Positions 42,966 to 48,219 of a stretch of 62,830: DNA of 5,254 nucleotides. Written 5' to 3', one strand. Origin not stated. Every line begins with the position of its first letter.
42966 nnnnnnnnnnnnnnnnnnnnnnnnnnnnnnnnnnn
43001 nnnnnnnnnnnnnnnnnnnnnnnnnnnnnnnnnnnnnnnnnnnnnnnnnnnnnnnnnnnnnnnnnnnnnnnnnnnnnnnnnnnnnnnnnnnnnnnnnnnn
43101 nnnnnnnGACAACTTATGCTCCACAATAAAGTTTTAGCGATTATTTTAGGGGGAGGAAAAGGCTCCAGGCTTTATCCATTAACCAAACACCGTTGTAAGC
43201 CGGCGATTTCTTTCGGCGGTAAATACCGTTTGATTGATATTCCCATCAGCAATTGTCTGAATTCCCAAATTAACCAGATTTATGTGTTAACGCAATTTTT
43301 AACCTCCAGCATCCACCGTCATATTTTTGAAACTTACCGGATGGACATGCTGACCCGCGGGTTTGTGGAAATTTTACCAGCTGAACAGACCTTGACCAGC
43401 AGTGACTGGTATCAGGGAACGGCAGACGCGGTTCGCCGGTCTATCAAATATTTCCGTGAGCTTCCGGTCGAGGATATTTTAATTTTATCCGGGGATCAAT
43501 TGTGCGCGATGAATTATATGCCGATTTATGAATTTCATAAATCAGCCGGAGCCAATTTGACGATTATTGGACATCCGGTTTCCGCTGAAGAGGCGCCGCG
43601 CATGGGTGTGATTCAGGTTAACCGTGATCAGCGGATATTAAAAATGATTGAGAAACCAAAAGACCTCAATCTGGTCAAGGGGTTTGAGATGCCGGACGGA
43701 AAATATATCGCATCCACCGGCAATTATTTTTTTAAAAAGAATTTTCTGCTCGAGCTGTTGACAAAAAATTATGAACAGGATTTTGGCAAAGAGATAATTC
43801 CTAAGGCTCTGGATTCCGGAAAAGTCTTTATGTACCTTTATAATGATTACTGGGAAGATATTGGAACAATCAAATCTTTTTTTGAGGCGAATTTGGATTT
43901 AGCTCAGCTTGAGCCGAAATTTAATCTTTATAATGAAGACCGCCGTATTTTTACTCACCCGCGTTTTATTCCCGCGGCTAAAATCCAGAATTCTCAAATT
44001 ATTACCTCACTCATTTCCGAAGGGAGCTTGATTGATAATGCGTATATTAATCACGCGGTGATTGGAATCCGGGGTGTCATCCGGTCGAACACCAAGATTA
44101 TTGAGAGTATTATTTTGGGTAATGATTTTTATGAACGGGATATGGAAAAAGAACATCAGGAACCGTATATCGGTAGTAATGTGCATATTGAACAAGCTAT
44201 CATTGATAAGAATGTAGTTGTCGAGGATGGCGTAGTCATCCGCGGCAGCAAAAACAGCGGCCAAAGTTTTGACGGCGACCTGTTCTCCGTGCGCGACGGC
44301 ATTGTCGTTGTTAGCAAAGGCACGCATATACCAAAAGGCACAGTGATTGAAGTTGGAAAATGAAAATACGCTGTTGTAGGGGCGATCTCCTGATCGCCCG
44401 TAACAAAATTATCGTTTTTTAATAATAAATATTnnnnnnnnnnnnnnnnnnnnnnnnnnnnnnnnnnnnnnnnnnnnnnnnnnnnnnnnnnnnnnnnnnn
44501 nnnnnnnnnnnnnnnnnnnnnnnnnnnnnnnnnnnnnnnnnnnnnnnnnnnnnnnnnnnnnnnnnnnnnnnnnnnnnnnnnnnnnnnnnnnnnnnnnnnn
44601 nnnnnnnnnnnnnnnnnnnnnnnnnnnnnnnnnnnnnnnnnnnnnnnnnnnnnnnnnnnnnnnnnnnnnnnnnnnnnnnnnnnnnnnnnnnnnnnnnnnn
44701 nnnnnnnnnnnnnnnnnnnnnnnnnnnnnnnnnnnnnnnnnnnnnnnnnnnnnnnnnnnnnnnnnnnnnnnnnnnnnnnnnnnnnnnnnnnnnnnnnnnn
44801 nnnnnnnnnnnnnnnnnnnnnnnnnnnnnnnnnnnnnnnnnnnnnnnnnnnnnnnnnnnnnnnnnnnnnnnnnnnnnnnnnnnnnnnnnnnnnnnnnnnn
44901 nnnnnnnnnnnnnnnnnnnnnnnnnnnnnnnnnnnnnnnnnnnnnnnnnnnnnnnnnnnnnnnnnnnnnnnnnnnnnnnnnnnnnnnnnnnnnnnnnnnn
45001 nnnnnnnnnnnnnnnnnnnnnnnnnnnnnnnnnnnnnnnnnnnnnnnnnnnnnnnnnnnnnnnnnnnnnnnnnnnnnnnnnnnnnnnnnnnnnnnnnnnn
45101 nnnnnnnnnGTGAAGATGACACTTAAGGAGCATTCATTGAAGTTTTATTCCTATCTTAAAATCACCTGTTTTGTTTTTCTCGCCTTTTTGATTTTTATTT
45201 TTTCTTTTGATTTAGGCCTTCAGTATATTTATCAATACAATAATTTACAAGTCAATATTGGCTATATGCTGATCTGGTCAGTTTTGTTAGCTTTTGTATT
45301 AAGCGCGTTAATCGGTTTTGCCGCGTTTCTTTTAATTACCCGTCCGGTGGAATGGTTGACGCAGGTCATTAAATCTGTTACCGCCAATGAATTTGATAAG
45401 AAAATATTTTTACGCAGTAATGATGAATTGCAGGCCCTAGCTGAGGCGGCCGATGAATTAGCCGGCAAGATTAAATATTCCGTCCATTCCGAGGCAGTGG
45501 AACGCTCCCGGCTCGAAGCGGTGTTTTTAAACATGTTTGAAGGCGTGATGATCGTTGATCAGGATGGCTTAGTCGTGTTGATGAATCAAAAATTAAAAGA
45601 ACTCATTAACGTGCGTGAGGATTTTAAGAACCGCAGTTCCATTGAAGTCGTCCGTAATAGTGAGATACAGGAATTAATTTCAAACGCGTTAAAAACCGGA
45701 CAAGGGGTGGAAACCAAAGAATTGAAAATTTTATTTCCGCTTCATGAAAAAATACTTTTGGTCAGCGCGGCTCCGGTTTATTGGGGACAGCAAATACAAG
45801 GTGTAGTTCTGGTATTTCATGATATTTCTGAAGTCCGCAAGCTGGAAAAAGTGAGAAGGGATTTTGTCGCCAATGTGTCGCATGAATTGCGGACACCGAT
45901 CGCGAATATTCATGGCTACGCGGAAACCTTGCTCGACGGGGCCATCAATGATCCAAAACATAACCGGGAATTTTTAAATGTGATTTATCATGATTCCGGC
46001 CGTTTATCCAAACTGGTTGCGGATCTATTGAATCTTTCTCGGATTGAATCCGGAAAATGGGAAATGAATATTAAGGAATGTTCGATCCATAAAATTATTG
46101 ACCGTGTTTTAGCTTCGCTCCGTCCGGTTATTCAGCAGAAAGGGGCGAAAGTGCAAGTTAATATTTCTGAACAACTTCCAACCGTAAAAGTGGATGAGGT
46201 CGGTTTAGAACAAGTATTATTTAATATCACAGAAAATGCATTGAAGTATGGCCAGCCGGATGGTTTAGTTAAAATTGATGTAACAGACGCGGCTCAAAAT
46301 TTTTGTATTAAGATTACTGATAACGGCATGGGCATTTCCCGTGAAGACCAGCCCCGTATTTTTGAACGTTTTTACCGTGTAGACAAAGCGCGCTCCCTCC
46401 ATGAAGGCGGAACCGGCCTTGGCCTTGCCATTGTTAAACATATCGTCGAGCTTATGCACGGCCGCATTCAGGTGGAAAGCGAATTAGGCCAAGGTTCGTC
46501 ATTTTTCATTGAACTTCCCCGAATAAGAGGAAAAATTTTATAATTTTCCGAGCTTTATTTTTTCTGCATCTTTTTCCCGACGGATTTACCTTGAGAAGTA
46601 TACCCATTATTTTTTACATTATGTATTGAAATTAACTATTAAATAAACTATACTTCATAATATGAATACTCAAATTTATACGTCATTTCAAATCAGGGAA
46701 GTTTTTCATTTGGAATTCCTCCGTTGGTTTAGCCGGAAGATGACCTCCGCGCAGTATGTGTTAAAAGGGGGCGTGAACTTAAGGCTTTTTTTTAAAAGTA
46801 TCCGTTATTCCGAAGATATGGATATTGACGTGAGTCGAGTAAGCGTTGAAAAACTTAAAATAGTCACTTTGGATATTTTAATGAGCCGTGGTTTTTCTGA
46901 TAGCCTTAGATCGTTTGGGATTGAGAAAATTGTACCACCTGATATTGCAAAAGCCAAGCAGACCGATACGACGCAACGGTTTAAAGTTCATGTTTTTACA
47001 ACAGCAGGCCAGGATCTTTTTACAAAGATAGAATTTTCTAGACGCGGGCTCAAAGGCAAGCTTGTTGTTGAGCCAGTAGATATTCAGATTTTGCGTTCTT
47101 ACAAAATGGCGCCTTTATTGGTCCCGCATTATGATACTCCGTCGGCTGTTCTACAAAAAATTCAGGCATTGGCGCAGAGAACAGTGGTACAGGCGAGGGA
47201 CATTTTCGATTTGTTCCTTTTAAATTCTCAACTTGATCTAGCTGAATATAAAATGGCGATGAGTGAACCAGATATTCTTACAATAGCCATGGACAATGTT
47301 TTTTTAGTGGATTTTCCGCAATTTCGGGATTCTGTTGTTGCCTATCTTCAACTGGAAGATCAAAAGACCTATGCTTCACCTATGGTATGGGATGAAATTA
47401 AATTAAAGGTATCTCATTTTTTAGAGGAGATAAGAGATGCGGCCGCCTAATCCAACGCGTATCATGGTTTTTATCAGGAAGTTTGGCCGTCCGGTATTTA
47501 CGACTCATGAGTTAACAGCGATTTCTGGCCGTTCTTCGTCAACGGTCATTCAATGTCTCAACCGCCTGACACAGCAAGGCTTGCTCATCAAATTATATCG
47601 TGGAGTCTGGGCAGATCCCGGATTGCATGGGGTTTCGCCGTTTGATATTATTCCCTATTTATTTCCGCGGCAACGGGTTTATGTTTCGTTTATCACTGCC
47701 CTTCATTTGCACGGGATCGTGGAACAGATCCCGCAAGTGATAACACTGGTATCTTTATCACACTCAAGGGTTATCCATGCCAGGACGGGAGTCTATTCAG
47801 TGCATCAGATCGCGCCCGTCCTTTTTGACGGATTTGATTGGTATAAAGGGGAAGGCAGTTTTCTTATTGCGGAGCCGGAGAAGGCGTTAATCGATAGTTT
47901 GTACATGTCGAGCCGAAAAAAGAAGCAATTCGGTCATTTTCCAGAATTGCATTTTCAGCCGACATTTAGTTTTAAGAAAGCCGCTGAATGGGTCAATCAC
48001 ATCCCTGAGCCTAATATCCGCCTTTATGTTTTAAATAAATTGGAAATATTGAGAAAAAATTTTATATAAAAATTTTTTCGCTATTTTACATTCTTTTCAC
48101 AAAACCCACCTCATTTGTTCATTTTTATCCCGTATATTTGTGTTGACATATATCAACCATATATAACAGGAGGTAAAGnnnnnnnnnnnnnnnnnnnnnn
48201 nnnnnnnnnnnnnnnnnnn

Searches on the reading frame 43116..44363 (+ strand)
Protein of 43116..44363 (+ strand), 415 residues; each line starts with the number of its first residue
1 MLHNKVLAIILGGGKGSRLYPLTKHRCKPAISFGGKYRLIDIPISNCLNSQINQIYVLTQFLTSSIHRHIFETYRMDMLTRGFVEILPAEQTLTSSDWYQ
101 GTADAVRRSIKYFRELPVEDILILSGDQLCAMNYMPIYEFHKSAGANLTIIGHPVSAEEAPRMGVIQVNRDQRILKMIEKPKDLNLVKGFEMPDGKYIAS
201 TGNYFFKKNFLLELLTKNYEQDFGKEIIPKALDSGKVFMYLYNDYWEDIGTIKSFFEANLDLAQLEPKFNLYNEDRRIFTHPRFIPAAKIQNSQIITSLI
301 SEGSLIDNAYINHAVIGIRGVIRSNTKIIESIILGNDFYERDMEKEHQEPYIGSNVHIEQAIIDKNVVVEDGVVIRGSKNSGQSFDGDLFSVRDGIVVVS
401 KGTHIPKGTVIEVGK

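Call 56: search_protein_families(library=pfam, proteins=[window:43116-44363:+], max_evalue=0.00001)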
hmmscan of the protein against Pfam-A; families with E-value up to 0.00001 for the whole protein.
window:43116-44363:+ (415 aa): 3 families
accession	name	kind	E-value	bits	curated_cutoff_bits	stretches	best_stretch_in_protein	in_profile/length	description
PF00483.29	NTP_transferase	-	1.7e-56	192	21.2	1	8-263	2-243/245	Nucleotidyl transferase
PF25247.1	LbH_GLGC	-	8.8e-33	113.5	27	1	283-410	1-135/135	GLGC left-handed parallel beta-helix domain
PF24894.1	Hexapep_GlmU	-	3.9e-09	37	23.3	1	283-398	4-103/104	GlmU-like, C-terminal hexapeptide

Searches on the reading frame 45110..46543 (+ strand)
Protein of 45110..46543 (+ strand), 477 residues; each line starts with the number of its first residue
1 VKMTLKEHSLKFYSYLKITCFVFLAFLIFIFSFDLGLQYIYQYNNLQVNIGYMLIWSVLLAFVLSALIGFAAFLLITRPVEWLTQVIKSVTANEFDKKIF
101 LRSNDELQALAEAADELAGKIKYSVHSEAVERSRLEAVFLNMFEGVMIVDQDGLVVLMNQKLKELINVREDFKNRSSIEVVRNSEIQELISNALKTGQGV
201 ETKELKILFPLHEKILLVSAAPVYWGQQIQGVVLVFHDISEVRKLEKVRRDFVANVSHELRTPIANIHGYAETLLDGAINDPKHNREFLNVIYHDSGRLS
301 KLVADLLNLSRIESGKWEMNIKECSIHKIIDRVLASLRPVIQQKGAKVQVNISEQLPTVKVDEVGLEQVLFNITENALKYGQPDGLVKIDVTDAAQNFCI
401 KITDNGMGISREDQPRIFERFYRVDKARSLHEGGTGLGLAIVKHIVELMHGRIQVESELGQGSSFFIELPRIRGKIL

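Call 56: search_protein_families(library=pfam, proteins=[window:45110-46543:+], max_evalue=0.00001)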
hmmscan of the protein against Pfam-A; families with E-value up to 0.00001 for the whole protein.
window:45110-46543:+ (477 aa): 4 families
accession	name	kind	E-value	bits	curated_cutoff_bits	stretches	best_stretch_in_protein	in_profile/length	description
PF02518.31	HATPase_c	-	1.4e-30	106.4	26.4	1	362-471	2-109/111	Histidine kinase-, DNA gyrase B-, and HSP90-like ATPase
PF00512.31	HisKA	-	7.1e-21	74.5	26.9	1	249-315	2-66/66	His Kinase A (phospho-acceptor) domain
PF00989.32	PAS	-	8.5e-08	32.6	22.6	1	135-239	3-113/113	PAS fold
PF13426.13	PAS_9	-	1e-07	32.6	27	1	144-241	2-103/103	PAS domain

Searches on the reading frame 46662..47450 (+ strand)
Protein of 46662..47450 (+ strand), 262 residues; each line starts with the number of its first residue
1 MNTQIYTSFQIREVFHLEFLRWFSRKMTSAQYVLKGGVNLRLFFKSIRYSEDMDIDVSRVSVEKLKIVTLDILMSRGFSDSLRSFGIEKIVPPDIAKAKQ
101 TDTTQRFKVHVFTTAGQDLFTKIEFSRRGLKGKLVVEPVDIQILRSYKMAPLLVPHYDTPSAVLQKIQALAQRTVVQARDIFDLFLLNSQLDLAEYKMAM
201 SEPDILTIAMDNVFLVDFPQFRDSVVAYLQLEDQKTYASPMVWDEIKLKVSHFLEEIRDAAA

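Call 8: search_protein_families(library=pfam, proteins=[window:46662-47450:+], max_evalue=0.01)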
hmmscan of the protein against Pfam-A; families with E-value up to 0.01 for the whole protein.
window:46662-47450:+ (262 aa): 1 family
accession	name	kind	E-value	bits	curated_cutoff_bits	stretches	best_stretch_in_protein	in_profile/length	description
PF08843.17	AbiEii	-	7e-13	49.5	22.5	1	29-189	12-170/238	Nucleotidyl transferase AbiEii toxin, Type IV TA system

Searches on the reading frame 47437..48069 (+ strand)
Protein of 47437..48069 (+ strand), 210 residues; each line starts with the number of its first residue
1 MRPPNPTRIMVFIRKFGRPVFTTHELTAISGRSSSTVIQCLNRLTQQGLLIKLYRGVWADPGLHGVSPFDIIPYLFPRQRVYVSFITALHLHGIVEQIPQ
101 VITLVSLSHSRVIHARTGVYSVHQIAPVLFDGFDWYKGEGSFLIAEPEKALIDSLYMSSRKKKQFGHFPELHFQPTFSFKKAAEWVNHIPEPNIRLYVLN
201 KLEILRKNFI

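Call 8: search_protein_families(library=pfam, proteins=[window:47437-48069:+], max_evalue=0.01)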
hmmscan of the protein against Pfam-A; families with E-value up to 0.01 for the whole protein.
window:47437-48069:+ (210 aa): 2 families
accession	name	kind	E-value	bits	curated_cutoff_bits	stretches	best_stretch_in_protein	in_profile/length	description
PF13338.12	AbiEi_4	-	5.9e-06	26.7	25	1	15-59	8-47/49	Transcriptional regulator, AbiEi antitoxin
PF12802.13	MarR_2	-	0.0009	19.8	27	1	7-51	8-51/61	MarR family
